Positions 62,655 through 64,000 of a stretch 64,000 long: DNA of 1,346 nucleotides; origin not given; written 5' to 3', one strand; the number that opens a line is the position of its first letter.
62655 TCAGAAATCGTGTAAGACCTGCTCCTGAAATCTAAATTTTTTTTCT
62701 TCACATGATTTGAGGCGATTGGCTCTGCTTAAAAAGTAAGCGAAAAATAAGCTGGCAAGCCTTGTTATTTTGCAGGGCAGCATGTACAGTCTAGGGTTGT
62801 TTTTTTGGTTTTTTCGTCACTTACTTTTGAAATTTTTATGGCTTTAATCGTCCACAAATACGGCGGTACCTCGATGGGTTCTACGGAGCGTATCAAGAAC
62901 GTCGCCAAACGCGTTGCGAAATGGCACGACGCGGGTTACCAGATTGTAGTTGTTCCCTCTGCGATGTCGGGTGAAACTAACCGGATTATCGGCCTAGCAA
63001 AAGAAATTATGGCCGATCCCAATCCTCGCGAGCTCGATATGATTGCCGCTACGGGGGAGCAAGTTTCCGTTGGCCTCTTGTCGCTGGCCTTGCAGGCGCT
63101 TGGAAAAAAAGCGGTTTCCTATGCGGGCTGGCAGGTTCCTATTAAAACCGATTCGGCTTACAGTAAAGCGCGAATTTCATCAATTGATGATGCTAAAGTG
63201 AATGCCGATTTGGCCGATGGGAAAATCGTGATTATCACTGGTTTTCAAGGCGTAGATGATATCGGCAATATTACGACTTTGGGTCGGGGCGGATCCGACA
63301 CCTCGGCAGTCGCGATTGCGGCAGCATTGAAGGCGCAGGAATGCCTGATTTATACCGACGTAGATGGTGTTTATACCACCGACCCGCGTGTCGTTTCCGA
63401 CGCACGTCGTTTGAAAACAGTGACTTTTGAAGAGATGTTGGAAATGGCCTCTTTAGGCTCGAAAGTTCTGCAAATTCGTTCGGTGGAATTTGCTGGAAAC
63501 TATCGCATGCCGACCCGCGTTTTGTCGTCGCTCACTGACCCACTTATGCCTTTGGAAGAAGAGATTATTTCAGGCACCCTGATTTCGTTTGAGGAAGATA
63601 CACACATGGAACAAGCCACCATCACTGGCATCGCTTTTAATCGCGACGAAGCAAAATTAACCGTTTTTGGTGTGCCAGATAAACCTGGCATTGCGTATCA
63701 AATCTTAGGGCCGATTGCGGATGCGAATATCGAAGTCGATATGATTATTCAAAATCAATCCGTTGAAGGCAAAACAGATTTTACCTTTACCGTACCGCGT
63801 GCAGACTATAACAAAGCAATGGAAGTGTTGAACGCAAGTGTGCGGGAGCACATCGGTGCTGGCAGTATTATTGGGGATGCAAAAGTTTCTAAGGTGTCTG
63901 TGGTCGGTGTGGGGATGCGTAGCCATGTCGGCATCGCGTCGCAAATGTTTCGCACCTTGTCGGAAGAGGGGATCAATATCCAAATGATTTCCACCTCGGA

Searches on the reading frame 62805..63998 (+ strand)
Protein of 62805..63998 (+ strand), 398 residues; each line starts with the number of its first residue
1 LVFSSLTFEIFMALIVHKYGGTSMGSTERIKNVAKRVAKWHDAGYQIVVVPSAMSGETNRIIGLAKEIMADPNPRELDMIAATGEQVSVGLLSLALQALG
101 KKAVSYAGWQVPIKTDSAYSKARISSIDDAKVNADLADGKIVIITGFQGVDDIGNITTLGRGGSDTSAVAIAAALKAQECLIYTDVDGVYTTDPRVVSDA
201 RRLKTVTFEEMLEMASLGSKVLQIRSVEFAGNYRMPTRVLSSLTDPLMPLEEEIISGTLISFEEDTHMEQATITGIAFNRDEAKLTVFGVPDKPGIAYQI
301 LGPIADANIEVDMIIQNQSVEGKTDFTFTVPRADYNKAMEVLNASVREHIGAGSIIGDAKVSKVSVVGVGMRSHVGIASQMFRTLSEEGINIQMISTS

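Call 16: search_protein_families(library=pfam, proteins=[window:62805-63998:+], max_evalue=0.001)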
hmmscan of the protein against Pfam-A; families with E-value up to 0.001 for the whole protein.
window:62805-63998:+ (398 aa): 4 families
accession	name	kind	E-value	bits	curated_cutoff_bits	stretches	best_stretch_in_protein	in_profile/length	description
PF00696.33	AA_kinase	-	4.5e-51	174.3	24.9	1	14-241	2-234/234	Amino acid kinase family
PF22468.2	ACT_9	-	7.8e-26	90.1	27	2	364-398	1-35/61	ACT domain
PF01842.31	ACT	-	9.7e-18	64.1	27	2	287-344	4-63/66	ACT domain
PF13840.12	ACT_7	-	1.1e-13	51.2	27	1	360-397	5-43/65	ACT domain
